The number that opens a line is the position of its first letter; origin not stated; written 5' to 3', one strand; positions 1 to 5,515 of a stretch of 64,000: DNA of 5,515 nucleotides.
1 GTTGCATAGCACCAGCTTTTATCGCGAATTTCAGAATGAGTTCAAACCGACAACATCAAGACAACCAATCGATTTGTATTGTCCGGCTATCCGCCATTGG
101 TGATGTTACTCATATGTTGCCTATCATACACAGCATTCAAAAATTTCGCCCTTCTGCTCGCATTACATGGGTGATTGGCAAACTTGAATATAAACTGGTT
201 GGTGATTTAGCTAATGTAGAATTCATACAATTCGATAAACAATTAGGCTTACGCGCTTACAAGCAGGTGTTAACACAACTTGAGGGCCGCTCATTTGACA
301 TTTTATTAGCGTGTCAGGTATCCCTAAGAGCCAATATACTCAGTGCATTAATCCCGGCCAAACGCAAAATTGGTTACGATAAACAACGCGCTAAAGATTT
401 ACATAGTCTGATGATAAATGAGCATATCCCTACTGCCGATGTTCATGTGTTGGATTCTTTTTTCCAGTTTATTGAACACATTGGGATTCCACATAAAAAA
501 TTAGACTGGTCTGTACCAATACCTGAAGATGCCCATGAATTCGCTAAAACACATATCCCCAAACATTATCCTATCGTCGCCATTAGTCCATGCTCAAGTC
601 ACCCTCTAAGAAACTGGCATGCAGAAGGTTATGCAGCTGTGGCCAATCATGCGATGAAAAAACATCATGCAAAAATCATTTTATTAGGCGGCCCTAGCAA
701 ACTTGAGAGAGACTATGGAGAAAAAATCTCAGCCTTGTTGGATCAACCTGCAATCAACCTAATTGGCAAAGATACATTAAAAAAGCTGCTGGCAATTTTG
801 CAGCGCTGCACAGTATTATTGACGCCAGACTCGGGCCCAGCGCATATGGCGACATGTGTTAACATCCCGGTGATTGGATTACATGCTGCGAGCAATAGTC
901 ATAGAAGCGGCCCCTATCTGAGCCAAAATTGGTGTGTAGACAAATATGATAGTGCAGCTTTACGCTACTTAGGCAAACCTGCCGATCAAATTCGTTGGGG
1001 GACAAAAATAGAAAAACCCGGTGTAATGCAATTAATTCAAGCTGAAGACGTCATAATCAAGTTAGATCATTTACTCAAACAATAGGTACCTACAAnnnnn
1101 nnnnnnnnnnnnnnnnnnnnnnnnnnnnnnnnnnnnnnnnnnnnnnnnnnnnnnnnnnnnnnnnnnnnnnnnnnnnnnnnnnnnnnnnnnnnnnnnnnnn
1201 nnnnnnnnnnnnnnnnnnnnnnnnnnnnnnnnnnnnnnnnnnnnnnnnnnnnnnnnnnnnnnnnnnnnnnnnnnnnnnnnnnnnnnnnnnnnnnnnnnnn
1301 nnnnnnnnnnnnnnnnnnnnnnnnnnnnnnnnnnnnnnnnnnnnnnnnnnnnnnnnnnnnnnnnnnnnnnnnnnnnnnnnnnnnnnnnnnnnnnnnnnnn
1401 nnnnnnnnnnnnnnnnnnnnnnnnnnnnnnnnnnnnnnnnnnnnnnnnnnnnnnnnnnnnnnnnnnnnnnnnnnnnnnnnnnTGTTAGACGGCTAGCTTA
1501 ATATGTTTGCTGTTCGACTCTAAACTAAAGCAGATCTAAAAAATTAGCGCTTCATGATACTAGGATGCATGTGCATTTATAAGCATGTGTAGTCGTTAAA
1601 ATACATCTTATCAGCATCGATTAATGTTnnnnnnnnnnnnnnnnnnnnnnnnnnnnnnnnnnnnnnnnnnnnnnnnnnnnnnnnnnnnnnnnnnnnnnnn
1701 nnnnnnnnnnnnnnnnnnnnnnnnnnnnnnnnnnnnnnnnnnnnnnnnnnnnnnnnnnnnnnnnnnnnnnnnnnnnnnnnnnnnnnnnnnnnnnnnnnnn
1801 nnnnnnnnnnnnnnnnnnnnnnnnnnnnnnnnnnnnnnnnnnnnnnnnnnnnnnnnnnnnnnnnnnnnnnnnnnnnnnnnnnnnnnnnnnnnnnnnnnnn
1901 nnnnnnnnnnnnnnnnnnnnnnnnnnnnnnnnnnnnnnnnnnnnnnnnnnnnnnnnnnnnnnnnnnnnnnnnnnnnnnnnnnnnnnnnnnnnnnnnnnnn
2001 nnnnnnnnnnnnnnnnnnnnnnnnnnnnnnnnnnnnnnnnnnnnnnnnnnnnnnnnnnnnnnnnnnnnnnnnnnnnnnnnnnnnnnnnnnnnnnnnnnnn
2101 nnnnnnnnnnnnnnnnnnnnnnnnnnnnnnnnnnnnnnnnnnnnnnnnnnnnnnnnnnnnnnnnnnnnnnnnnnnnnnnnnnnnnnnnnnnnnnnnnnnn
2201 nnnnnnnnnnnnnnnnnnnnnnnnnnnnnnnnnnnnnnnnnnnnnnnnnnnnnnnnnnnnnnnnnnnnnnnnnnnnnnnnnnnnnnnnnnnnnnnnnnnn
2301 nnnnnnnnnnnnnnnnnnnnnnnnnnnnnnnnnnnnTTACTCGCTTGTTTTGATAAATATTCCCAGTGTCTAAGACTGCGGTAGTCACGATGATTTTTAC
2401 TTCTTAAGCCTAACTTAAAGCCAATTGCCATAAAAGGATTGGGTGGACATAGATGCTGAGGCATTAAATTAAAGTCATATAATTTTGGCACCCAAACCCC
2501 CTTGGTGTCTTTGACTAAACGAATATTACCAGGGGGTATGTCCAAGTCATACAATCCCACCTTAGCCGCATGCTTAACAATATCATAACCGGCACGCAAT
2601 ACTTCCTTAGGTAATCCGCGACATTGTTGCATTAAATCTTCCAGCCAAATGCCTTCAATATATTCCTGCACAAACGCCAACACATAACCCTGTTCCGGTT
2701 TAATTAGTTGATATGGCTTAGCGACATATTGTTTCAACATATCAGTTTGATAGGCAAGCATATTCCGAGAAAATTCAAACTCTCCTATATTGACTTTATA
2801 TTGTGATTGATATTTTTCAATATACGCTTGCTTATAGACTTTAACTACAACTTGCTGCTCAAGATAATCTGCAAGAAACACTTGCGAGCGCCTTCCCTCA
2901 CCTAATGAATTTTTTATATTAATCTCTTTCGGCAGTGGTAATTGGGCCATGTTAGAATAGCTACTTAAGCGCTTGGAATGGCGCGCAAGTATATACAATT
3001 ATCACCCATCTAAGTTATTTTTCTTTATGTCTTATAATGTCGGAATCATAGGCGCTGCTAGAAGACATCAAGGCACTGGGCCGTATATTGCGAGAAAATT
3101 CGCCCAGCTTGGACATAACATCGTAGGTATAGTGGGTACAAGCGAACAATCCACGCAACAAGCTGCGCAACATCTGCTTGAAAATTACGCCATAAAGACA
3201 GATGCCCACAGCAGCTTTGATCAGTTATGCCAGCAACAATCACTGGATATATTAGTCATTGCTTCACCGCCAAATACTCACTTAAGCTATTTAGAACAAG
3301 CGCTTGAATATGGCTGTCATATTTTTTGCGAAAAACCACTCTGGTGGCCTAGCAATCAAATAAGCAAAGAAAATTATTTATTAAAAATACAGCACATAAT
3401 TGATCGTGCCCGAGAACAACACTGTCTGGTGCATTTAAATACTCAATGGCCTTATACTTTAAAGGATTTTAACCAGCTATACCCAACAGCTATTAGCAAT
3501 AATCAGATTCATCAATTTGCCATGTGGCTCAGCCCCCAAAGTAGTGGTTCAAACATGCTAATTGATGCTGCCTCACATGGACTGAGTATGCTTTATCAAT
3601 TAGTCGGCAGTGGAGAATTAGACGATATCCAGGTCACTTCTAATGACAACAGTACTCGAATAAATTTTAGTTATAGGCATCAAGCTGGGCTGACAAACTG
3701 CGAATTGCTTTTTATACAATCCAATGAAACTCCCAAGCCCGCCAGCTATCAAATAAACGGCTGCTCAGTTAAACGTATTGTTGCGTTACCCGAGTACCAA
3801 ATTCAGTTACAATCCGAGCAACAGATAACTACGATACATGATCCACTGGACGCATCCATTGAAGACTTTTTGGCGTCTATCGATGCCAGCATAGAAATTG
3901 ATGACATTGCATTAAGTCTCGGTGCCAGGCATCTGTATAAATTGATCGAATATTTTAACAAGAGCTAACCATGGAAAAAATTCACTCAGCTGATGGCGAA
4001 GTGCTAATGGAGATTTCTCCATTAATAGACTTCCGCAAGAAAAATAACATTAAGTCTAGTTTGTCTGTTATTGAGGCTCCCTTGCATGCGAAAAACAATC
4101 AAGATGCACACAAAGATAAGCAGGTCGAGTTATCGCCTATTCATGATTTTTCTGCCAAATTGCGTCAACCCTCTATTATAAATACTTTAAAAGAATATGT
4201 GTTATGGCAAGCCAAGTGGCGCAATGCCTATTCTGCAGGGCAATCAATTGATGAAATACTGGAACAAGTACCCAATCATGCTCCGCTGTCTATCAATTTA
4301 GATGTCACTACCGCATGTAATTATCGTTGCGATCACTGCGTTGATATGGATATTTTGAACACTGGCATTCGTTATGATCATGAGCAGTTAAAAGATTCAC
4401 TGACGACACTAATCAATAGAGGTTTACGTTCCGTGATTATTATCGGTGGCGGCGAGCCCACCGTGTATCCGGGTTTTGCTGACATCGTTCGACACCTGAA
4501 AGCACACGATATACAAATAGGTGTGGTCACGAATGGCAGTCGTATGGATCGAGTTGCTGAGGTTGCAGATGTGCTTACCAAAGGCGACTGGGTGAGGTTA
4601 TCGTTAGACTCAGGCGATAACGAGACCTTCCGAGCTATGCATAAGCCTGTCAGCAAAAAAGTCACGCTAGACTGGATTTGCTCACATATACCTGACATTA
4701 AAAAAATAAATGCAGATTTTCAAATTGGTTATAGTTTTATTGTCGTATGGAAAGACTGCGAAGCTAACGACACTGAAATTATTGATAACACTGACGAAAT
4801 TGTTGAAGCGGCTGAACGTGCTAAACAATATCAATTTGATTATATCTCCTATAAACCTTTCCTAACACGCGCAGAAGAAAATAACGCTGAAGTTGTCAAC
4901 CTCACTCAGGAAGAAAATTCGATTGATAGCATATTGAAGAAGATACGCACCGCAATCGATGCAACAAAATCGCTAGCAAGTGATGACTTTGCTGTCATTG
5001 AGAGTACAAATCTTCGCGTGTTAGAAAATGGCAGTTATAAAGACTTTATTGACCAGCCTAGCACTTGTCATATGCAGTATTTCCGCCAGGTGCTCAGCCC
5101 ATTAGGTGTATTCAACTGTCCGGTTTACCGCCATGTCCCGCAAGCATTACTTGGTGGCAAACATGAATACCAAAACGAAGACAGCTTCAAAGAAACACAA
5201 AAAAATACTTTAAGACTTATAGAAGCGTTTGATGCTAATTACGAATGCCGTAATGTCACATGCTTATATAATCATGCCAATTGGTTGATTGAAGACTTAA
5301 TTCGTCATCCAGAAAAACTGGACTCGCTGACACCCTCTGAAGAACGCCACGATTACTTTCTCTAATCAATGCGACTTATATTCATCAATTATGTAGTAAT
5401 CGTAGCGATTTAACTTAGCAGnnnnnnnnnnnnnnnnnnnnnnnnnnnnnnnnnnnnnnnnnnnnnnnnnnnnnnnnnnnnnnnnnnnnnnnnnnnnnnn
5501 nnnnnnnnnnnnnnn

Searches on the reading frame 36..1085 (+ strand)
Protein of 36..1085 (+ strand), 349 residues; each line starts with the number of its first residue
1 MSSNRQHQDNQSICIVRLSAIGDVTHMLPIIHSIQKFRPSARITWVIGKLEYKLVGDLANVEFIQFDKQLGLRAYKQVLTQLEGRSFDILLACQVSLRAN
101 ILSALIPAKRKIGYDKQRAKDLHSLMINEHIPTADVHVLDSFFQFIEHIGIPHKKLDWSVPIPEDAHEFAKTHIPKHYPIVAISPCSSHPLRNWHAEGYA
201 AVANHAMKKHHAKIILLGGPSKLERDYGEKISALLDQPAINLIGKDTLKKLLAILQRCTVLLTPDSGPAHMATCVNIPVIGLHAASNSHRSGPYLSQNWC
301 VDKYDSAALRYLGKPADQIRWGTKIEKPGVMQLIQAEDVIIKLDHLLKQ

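Call 17: search_protein_families(library=ncbifam, proteins=[window:36-1085:+], max_evalue=0.00001)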
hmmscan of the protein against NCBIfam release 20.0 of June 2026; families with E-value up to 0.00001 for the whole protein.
window:36-1085:+ (349 aa): 6 families
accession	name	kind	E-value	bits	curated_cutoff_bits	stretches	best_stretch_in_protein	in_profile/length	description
TIGR02193.1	heptsyl_trn_I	equivalog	2.6e-24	86.1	185.3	1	13-299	2-297/320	lipopolysaccharide heptosyltransferase I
TIGR02201.1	heptsyl_trn_III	equivalog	2.5e-21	76.1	170.2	1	13-306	2-309/344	putative lipopolysaccharide heptosyltransferase III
NF007742.0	PRK10422.1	equivalog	3.5e-20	72.1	467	1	9-348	4-344/352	lipopolysaccharide core heptosyltransferase RfaQ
TIGR02195.1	heptsyl_trn_II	equivalog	5.3e-17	61.9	134.6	1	70-301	63-299/339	lipopolysaccharide heptosyltransferase II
NF008162.0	PRK10916.1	equivalog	5.8e-10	38.9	569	1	160-297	162-300/348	ADP-heptose--LPS heptosyltransferase RfaF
NF008204.0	PRK10964.1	equivalog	9.2e-08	31.6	437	0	13-47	3-37/322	lipopolysaccharide heptosyltransferase RfaC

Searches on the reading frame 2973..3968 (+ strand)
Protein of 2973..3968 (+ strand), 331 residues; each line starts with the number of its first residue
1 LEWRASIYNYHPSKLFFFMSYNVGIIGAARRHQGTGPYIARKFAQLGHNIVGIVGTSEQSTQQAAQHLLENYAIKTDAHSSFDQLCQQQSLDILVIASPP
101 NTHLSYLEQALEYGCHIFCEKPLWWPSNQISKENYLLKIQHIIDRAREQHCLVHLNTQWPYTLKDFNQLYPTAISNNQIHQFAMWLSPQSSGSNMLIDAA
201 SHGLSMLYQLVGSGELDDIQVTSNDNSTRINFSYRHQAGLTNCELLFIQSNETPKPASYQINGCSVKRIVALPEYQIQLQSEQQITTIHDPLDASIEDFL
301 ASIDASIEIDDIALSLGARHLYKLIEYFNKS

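Call 17: search_protein_families(library=ncbifam, proteins=[window:2973-3968:+], max_evalue=0.00001)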
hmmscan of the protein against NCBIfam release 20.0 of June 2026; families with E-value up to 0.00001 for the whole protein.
window:2973-3968:+ (331 aa): 2 families
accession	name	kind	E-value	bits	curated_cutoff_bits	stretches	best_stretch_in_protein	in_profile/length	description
TIGR04380.1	myo_inos_iolG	equivalog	2.8e-12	46.2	355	1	21-131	2-105/330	inositol 2-dehydrogenase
NF052679.1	InsChiInosDhIolG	equivalog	3.7e-07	29.5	540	1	21-124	3-100/343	bifunctional inositol 2-dehydrogenase/D-chiro-inositol 1-dehydrogenase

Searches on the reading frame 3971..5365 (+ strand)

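Call 17: search_protein_families(library=ncbifam, proteins=[window:3971-5365:+], max_evalue=0.00001)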
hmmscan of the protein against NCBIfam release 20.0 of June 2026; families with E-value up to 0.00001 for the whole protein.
window:3971-5365:+ (464 aa): 25 families
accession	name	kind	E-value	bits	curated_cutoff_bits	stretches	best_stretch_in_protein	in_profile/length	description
NF038283.1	viperin_w_prok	equivalog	1.9e-18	66.6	180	1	106-259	2-163/281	viperin family antiviral radical SAM protein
TIGR04317.1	W_rSAM_matur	equivalog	3.1e-16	59.4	380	1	108-326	6-214/349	tungsten cofactor oxidoreductase radical SAM maturase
TIGR02666.1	moaA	equivalog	8e-15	54.6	284.05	1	110-333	14-231/336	GTP 3',8-cyclase MoaA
TIGR03962.1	mycofact_rSAM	equivalog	1.2e-12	47.7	265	1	103-221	9-126/339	mycofactocin radical SAM maturase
TIGR02495.1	NrdG2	equivalog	1.3e-11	44.2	131.15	1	114-213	24-122/193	anaerobic ribonucleoside-triphosphate reductase activating protein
TIGR02668.1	moaA_archaeal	equivalog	1.9e-11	43.5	325.25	1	108-327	12-219/303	GTP 3',8-cyclase MoaA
NF001199.0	PRK00164.2-1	equivalog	1.5e-10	40.8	231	1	107-226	13-132/308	GTP 3',8-cyclase MoaA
TIGR04055.1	rSAM_NirJ2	equivalog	6.9e-10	39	500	1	110-329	4-208/326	putative heme d1 biosynthesis radical SAM protein NirJ2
TIGR04054.1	rSAM_NirJ1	equivalog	1.5e-09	37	650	1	99-225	30-157/387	putative heme d1 biosynthesis radical SAM protein NirJ1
NF045646.2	rSAM_Se_TrsS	equivalog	3.3e-09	35.8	490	1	109-223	89-206/441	radical SAM (seleno)protein TrsS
TIGR04311.1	rSAM_Geo_metal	subfamily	7.2e-09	35.2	400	1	105-261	2-162/423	radical SAM/SPASM family putative metalloenzyme maturase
TIGR04303.1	GeoRSP_rSAM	equivalog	7.3e-09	35.6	400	1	103-214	2-110/325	GeoRSP system radical SAM/SPASM protein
TIGR04340.1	rSAM_ACGX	hypoth_equivalog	4.1e-08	32.8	400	1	107-298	4-186/341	radical SAM/SPASM domain protein, ACGX system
TIGR03972.1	rSAM_TYW1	equivalog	5.8e-08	32.2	317.95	1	160-230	127-194/297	4-demethylwyosine synthase TYW1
TIGR04251.1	SCM_rSAM_ScmF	equivalog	1e-07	31.7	400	1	108-224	6-125/353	SynChlorMet cassette radical SAM/SPASM protein ScmF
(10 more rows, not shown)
